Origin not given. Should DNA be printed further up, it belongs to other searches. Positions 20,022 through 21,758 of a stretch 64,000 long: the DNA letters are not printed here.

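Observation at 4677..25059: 14-gene cluster resembling an uncharacterised cytoplasm-to-periplasm redox system built on PQQ-like propellers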

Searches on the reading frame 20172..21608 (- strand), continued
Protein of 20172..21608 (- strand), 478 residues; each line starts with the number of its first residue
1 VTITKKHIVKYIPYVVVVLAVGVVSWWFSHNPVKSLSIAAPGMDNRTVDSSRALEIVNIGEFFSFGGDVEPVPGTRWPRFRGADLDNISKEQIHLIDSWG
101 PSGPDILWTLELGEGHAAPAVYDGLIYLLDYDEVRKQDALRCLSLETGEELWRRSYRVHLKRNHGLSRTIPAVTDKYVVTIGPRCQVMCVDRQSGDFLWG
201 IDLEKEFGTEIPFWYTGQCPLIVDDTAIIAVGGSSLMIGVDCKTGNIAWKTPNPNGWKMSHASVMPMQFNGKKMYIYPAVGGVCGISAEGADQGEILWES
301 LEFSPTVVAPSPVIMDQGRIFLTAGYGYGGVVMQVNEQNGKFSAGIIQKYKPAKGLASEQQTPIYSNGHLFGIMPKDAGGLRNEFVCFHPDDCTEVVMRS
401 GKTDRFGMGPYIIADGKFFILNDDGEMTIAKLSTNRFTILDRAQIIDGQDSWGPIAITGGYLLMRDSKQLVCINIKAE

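Call 49: find_encoding_contigs(protein=P0416, flank=10000, max_places=1)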
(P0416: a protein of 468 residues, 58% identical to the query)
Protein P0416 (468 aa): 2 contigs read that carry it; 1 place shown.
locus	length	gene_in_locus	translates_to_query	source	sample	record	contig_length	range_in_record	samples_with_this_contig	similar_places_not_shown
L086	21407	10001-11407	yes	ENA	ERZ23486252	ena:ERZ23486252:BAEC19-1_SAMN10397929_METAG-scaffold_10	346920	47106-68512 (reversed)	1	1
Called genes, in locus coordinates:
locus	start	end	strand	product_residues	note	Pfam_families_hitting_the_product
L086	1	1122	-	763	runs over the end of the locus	PF11104:PilM_2, PF06723:MreB_Mbl (faint), PF14450:FtsA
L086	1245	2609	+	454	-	PF00919:UPF0004, PF04055:Radical_SAM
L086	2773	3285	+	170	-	-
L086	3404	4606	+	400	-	-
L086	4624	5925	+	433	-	PF13439:Glyco_transf_4, PF13579:Glyco_trans_4_4, PF00534:Glycos_transf_1, PF13692:Glyco_trans_1_4, PF13524:Glyco_trans_1_2 (weak)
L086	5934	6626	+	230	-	PF00005:ABC_tran, PF02463:SMC_N (faint), PF13304:AAA_21 (faint)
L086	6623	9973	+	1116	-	PF02687:FtsX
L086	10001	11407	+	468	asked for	PF13570:Beta-prop_ACSF4 (faint), PF01011:PQQ (faint), PF13360:PQQ_2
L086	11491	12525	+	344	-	PF01436:NHL (faint)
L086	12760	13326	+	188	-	PF12838:Fer4_7 (faint), PF00037:Fer4 (faint), PF12837:Fer4_6 (faint)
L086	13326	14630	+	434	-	PF25160:LdpA_Fe-S-bd (faint), PF13187:Fer4_9 (faint), PF13484:Fer4_16 (faint), PF12801:Fer4_5, PF12801:Fer4_5 (weak), PF12838:Fer4_7 (weak), PF00037:Fer4 (weak), PF12837:Fer4_6 (weak), +1 more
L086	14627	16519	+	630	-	PF13360:PQQ_2, PF13570:Beta-prop_ACSF4, PF13360:PQQ_2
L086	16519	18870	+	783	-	PF01257:2Fe-2S_thioredx, PF01512:Complex1_51K, PF10589:NADH_4Fe-4S, PF00037:Fer4 (weak), PF12838:Fer4_7, PF13187:Fer4_9 (weak), PF14697:Fer4_21, PF00037:Fer4, +3 more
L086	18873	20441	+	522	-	PF13510:Fer2_4, PF14691:Fer4_20, PF07992:Pyr_redox_2, PF13450:NAD_binding_8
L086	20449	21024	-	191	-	-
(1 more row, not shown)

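Call 50: find_encoding_contigs(protein=P0401, flank=10000, max_places=1)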
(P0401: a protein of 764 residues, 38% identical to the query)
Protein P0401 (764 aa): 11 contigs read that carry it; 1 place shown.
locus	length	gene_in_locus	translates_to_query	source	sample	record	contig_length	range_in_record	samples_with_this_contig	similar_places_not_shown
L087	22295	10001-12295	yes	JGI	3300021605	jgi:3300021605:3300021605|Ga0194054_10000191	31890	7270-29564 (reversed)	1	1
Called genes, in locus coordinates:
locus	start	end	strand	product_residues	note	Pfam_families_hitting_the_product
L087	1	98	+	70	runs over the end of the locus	-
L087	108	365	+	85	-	-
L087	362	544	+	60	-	-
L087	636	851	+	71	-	PF09720:Unstab_antitox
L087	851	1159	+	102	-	-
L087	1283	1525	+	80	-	PF04014:MazE_antitoxin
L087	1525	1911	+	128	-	PF02452:PemK_toxin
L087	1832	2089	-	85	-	-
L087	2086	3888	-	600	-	PF00664:ABC_membrane, PF00005:ABC_tran, PF02463:SMC_N (weak)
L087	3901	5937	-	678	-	PF22842:Pel9A-like_beta_helix (faint), PF05048:NosD (faint), PF13229:Beta_helix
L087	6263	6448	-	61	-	-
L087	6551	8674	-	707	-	PF07715:Plug, PF00593:TonB_dep_Rec_b-barrel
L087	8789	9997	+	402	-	PF13570:Beta-prop_ACSF4 (weak), PF13360:PQQ_2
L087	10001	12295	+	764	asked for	PF13360:PQQ_2, PF13570:Beta-prop_ACSF4 (faint)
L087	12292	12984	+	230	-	PF12837:Fer4_6 (faint), PF12838:Fer4_7 (faint), PF00037:Fer4 (faint)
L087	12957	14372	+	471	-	PF14697:Fer4_21 (faint), PF12801:Fer4_5, PF12838:Fer4_7 (faint), PF13237:Fer4_10 (faint), PF12801:Fer4_5 (weak), PF00037:Fer4 (weak)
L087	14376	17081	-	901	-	PF04851:ResIII, PF00270:DEAD (faint)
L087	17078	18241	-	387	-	PF17761:DUF1016_N, PF06250:YhcG_C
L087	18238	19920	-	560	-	PF01555:N6_N4_Mtase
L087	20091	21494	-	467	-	-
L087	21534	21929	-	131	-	-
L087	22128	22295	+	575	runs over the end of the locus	PF13360:PQQ_2 (weak), PF01011:PQQ (faint), PF13360:PQQ_2, PF13570:Beta-prop_ACSF4, PF13360:PQQ_2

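Call 51: find_encoding_contigs(protein=P0396, flank=10000, max_places=1)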
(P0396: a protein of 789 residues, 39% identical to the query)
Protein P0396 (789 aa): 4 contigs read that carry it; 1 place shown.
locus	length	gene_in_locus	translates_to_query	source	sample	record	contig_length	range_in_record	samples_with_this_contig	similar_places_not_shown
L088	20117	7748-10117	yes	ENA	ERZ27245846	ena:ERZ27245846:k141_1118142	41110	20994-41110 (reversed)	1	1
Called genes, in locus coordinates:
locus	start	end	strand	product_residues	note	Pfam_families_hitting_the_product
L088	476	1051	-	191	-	PF14340:DUF4395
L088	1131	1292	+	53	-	-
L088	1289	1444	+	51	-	-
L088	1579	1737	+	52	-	-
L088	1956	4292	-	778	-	PF22842:Pel9A-like_beta_helix (faint), PF13229:Beta_helix (weak)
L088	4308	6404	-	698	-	PF07715:Plug, PF00593:TonB_dep_Rec_b-barrel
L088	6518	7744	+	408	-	PF01011:PQQ (faint), PF25293:Beta-prop_EMC1_N (faint), PF13360:PQQ_2, PF13570:Beta-prop_ACSF4 (weak)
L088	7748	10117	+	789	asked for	PF13360:PQQ_2, PF13570:Beta-prop_ACSF4 (faint)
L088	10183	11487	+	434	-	PF13579:Glyco_trans_4_4, PF13439:Glyco_transf_4, PF00534:Glycos_transf_1, PF13692:Glyco_trans_1_4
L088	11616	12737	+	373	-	PF01011:PQQ (faint), PF13570:Beta-prop_ACSF4, PF13360:PQQ_2, PF07774:EMC1_C (faint), PF24796:WDR55 (faint), PF13570:Beta-prop_ACSF4, PF13360:PQQ_2, PF13570:Beta-prop_ACSF4, +2 more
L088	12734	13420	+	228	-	PF00005:ABC_tran, PF02463:SMC_N (weak), PF13304:AAA_21 (faint)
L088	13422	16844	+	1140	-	PF02687:FtsX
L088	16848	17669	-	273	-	PF00072:Response_reg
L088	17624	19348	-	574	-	PF13426:PAS_9 (faint), PF00512:HisKA, PF02518:HATPase_c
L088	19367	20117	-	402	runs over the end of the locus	PF01676:Metalloenzyme, PF10143:PhosphMutase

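Call 70: search_protein_families(library=ncbifam, proteins=[L087:6551-8674:-, L087:3901-5937:-, L087:2086-3888:-, L088:4308-6404:-, L088:1956-4292:-, L081:20301-21023:-], max_evalue=0.00001)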
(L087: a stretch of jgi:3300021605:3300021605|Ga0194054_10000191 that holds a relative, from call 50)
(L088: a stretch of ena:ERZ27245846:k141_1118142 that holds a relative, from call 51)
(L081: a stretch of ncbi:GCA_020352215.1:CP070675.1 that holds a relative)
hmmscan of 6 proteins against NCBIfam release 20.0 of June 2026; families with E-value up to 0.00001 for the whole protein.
L087:6551-8674:- (707 aa): 23 families
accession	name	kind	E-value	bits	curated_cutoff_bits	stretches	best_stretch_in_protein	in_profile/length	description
TIGR01783.1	TonB-siderophor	subfamily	7.6e-53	180.1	223.5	2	405-704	365-646/649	TonB-dependent siderophore receptor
TIGR01785.1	TonB-hemin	subfamily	2.6e-23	82.3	316.85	2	36-155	2-125/677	TonB-dependent heme/hemoglobin receptor family protein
TIGR01786.1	TonB-hemlactrns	subfamily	3.3e-21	75.3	323.75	2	37-155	2-130/719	TonB-dependent hemoglobin/transferrin/lactoferrin family receptor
NF041535.1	TonB_rec_PqqU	equivalog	1.4e-18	66.5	1200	1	51-677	15-645/676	TonB-dependent receptor PqqU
TIGR01779.1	TonB-B12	equivalog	1.8e-18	66.4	599.7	1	23-222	15-217/614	TonB-dependent vitamin B12 receptor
NF007465.0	PRK10044.1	equivalog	2.4e-18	65.7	803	1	40-182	67-210/726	ferrichrome porin FhuA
NF010651.0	PRK14050.1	equivalog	9.5e-18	63.7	884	2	33-169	56-196/730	TonB-dependent siderophore receptor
NF053590.1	TonB_dep_TOL0244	equivalog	3.2e-16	59.1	645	1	37-162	12-143/604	TOL_0244 family TonB-dependent receptor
NF007926.1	PRK10641.1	equivalog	3.6e-14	52.2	836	1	19-212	11-204/617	TonB-dependent vitamin B12 receptor BtuB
NF007349.0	PRK09840.1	equivalog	2.2e-12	45.8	686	1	31-172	50-188/760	catecholate siderophore receptor Fiu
NF010010.0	PRK13483.1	equivalog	5e-12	44.6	927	1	11-162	8-166/660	ligand-gated channel protein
NF049946.1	TonB_dep_CU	exception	2.8e-11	42.5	700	1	405-678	399-664/683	TonB-dependent receptor, CU motif-type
NF010048.1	PRK13524.1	subfamily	1.5e-10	40.2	493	0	131-169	148-186/744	FepA family TonB-dependent siderophore receptor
NF010011.0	PRK13484.1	equivalog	4.3e-10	38.5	1197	1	27-159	22-159/682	IreA family TonB-dependent siderophore receptor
NF049960.1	siderphRecptFauA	equivalog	4.8e-10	38.5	900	0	498-570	523-599/727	TonB-dependent alcaligin siderophore receptor FauA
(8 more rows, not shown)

L087:3901-5937:- (678 aa): 0 families

L087:2086-3888:- (600 aa): 188 families (the best 25 are shown)
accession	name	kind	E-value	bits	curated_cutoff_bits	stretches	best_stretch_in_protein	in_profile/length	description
TIGR02203.1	MsbA_lipidA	equivalog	7e-120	401.2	602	1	17-584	3-569/572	lipid A export permease/ATP-binding protein MsbA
NF045513.1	HepA_fam_ABC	equivalog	1.3e-104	350.8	725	1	70-581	97-606/610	heterocyst formation ABC transporter subunit HepA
NF052233.1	CphA_assoc_ABC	equivalog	3.3e-103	346.5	880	1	19-588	175-747/766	cyanophycin metabolism-associated ABC transporter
NF010178.0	PRK13657.1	equivalog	8.3e-103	344.8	733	1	22-583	13-569/588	glucan ABC transporter ATP-binding protein/ permease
TIGR01846.1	type_I_sec_HlyB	subfamily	2.5e-102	343.4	725.55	1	27-582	136-690/694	type I secretion system permease/ATPase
TIGR02204.1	MsbA_rel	hypoth_equivalog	2.6e-100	336.7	780.4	1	18-581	8-572/576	ABC transporter, permease/ATP-binding protein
TIGR00958.1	3a01208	subfamily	2.6e-97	326.8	874.6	1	23-580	156-710/711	antigen peptide transporter 2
NF008381.0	PRK11176.1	equivalog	2.3e-94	316.9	867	1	15-583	12-578/582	lipid A ABC transporter ATP-binding protein/permease MsbA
TIGR03797.1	NHLM_micro_ABC2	equivalog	4.2e-88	296.6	709.4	1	32-581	143-682/686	NHLP bacteriocin export ABC transporter permease/ATPase subunit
TIGR03796.1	NHLM_micro_ABC1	equivalog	1.7e-87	294.3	853.3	1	31-580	156-708/710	NHLP family bacteriocin export ABC transporter peptidase/permease/ATPase subunit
TIGR03375.1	type_I_sec_LssB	subfamily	3.2e-84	283.5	693.1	1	31-571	155-689/696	type I secretion system permease/ATPase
TIGR01192.1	chvA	subfamily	9.1e-82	275.5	585.4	1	68-583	62-569/585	glucan export ABC transporter ATP-binding protein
NF000475.1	tet_ABC_46_B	exception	4.7e-74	250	1250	1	91-584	83-574/578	tetracycline efflux ABC transporter Tet(46) subunit B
NF008056.1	PRK10790.1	equivalog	5.9e-74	249.6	746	1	22-585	17-576/584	SmdB family multidrug efflux ABC transporter permease/ATP-binding protein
TIGR01193.1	bacteriocin_ABC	subfamily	2.6e-72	244.4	523.85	1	33-581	164-706/708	peptide cleavage/export ABC transporter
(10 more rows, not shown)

L088:4308-6404:- (698 aa): 24 families
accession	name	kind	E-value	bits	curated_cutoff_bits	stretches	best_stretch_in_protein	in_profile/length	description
TIGR01783.1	TonB-siderophor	subfamily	5.3e-55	187.2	223.5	2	391-698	359-649/649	TonB-dependent siderophore receptor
TIGR01785.1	TonB-hemin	subfamily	1.3e-23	83.4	316.85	2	27-146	2-125/677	TonB-dependent heme/hemoglobin receptor family protein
TIGR01786.1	TonB-hemlactrns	subfamily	1.2e-21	76.8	323.75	2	28-146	2-130/719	TonB-dependent hemoglobin/transferrin/lactoferrin family receptor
NF010651.0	PRK14050.1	equivalog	3.1e-20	71.9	884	2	28-160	64-196/730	TonB-dependent siderophore receptor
TIGR01779.1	TonB-B12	equivalog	1.1e-18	67.1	599.7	1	17-209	18-212/614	TonB-dependent vitamin B12 receptor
NF007465.0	PRK10044.1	equivalog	1.3e-18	66.6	803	1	30-182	66-219/726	ferrichrome porin FhuA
NF053590.1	TonB_dep_TOL0244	equivalog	3.2e-17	62.4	645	1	28-164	12-154/604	TOL_0244 family TonB-dependent receptor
NF041535.1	TonB_rec_PqqU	equivalog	3e-16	58.9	1200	2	397-668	375-645/676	TonB-dependent receptor PqqU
NF007349.0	PRK09840.1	equivalog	5.1e-14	51.2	686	1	23-166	51-191/760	catecholate siderophore receptor Fiu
NF007926.1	PRK10641.1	equivalog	5.2e-14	51.7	836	1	19-200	18-201/617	TonB-dependent vitamin B12 receptor BtuB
NF010010.0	PRK13483.1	equivalog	9.4e-13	47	927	1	21-160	25-173/660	ligand-gated channel protein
NF049946.1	TonB_dep_CU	exception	2.8e-12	45.8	700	1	395-668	398-663/683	TonB-dependent receptor, CU motif-type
NF010650.0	PRK14049.1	equivalog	3.4e-12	45.4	904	1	26-184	65-222/729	ferrioxamine B receptor precursor protein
NF047944.1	FoxamRcptFoxA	equivalog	1.7e-11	43.2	1300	1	18-184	21-197/697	ferrioxamine B receptor FoxA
NF010011.0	PRK13484.1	equivalog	3.5e-11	42.1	1197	1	11-151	14-160/682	IreA family TonB-dependent siderophore receptor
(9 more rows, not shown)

L088:1956-4292:- (778 aa): 1 family
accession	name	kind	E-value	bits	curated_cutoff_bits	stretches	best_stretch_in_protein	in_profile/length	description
TIGR02037.1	degP_htrA_DO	subfamily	5.8e-07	28.8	416.2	1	703-776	251-325/434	Do family serine endopeptidase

L081:20301-21023:- (240 aa): 2 families
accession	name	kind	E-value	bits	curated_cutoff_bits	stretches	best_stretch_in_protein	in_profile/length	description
NF002999.0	PRK03767.1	equivalog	4.1e-19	69.2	141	1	118-193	70-144/200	NAD(P)H:quinone oxidoreductase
TIGR01755.1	flav_wrbA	equivalog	8.6e-15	55.2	132.5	1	119-193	70-143/197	NAD(P)H:quinone oxidoreductase type IV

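Call 72: find_related_loci(query=A4, collection=metagenome_contigs, flank=10000)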
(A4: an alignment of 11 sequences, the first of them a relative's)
Query A4 (733 aa) in metagenome_contigs; peptide patterns used: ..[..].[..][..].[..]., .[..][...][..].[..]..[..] (x = any residue, [..] = any of these).
600 stretches matched a pattern (row limit reached: there are more); 566 encode a relative of the query (tblastn E <= 1e-3); the best 80 are kept; 80 distinct loci.
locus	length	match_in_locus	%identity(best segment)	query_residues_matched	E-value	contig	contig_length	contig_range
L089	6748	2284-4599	60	1-731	0e+0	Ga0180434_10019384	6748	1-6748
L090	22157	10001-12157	60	7-716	0e+0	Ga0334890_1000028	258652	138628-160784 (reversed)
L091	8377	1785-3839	60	24-727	0e+0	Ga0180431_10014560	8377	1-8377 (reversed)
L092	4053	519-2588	57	8-717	0e+0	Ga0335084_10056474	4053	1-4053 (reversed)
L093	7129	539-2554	55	12-717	0e+0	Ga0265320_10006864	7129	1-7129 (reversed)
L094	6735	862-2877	55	12-717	0e+0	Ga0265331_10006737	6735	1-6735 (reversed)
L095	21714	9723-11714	56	25-724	0e+0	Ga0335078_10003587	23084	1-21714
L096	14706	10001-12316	51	11-733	0e+0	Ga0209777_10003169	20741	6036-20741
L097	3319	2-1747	58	114-716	0e+0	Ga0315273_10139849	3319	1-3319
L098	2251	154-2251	70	8-654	0e+0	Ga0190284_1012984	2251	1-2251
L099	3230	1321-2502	72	23-416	0e+0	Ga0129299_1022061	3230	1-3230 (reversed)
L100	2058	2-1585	54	160-713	0e+0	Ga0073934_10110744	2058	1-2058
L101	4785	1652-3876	65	1-732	0e+0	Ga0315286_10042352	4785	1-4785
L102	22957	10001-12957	63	11-715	4e-173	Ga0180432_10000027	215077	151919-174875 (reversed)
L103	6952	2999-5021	63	25-715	0e+0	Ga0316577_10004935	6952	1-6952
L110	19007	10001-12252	60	23-732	2e-164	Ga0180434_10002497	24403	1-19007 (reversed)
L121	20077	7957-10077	34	17-713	7e-135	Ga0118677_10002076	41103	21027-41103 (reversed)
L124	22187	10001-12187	35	26-726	2e-130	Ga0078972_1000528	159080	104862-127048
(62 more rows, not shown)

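Call 75: search_protein_families(library=pfam, proteins=[L102:7733-9811:+, L102:5709-7577:+, L102:4265-5179:+, L102:3625-4167:+, L124:7654-9633:+, L124:6030-7373:-, L090:7179-8366:-, L090:5021-6592:-, L110:8962-9876:-, L095:9036-9578:+], max_evalue=0.001)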
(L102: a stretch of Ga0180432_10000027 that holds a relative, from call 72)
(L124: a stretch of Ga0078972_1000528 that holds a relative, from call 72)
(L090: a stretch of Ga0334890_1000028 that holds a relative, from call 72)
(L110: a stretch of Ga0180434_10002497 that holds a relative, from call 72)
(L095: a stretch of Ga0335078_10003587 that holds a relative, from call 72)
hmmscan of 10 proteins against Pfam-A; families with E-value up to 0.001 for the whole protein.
L102:7733-9811:+ (692 aa): 3 families
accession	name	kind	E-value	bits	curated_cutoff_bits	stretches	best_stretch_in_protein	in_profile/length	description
PF06964.18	Alpha-L-AF_C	-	2.7e-24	86.7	27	1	474-682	1-165/165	Alpha-L-arabinofuranosidase C-terminal domain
PF22848.2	ASD1_dom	-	6.4e-05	23.1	22.2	0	250-317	4-78/239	Alpha-L-arabinofuranosidase 1 domain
PF02018.23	CBM_4_9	-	0.00024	21.9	25.9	1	40-162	2-126/136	Carbohydrate binding domain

L102:5709-7577:+ (622 aa): 3 families
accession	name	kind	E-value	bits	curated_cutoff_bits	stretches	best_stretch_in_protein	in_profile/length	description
PF24067.1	Beta-prop_BT_1020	-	5.9e-102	340.7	27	1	34-259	2-234/236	BT_1020-like, N-terminal beta propeller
PF22585.3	Sialidase-like_CBM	-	2.6e-39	135.1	27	1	432-593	1-154/156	Sialidase-like, CBM domain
PF13088.12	BNR_2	-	3.1e-05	23.9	31.4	0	284-353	189-255/277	BNR repeat-like domain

L102:4265-5179:+ (304 aa): 0 families

L102:3625-4167:+ (180 aa): 3 families
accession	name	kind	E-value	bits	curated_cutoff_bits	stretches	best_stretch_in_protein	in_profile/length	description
PF13302.13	Acetyltransf_3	-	7.5e-26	91.9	25.4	1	3-140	1-138/138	Acetyltransferase (GNAT) domain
PF00583.31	Acetyltransf_1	-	2.3e-13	50.9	20.7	1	31-139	16-116/116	Acetyltransferase (GNAT) family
PF13420.13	Acetyltransf_4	-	1.3e-10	41.9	24.3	1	44-158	40-153/155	Acetyltransferase (GNAT) domain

L124:7654-9633:+ (659 aa): 5 families
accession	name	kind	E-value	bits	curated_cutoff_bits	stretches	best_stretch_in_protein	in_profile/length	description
PF08757.17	CotH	-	4.4e-56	191.2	23.8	1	162-462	1-291/322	CotH kinase protein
PF13405.12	EF-hand_6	-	9.5e-09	34.7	25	0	602-621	3-22/30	EF-hand domain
PF13202.12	EF-hand_5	-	1.5e-08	34.1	25.9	1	603-623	3-23/25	EF hand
PF00036.39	EF-hand_1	-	4.9e-08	32.4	25.4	0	603-622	4-23/29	EF hand domain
PF13499.12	EF-hand_7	-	1.2e-06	29.2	30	0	603-626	6-28/67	EF-hand domain pair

L124:6030-7373:- (447 aa): 0 families

L090:7179-8366:- (395 aa): 1 family
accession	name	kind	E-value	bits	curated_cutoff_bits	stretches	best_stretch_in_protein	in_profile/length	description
PF04264.18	YceI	-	5.6e-06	27.2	23.7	1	106-187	45-112/150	YceI-like domain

L090:5021-6592:- (523 aa): 0 families

L110:8962-9876:- (304 aa): 1 family
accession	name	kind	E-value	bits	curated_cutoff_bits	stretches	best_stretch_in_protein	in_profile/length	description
PF02660.20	G3P_acyltransf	-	1.1e-48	165.9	24.1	1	86-278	2-164/164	Glycerol-3-phosphate acyltransferase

L095:9036-9578:+ (180 aa): 3 families
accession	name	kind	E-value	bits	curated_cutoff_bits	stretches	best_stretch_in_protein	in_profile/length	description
PF05163.17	DinB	-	5e-14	53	23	1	25-160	14-148/165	DinB family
PF12867.12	DinB_2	-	1.2e-08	35.9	24.8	1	33-150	12-128/128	DinB superfamily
PF04978.18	MST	-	5.8e-05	24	27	1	34-152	17-142/149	Mycothiol-S-transferase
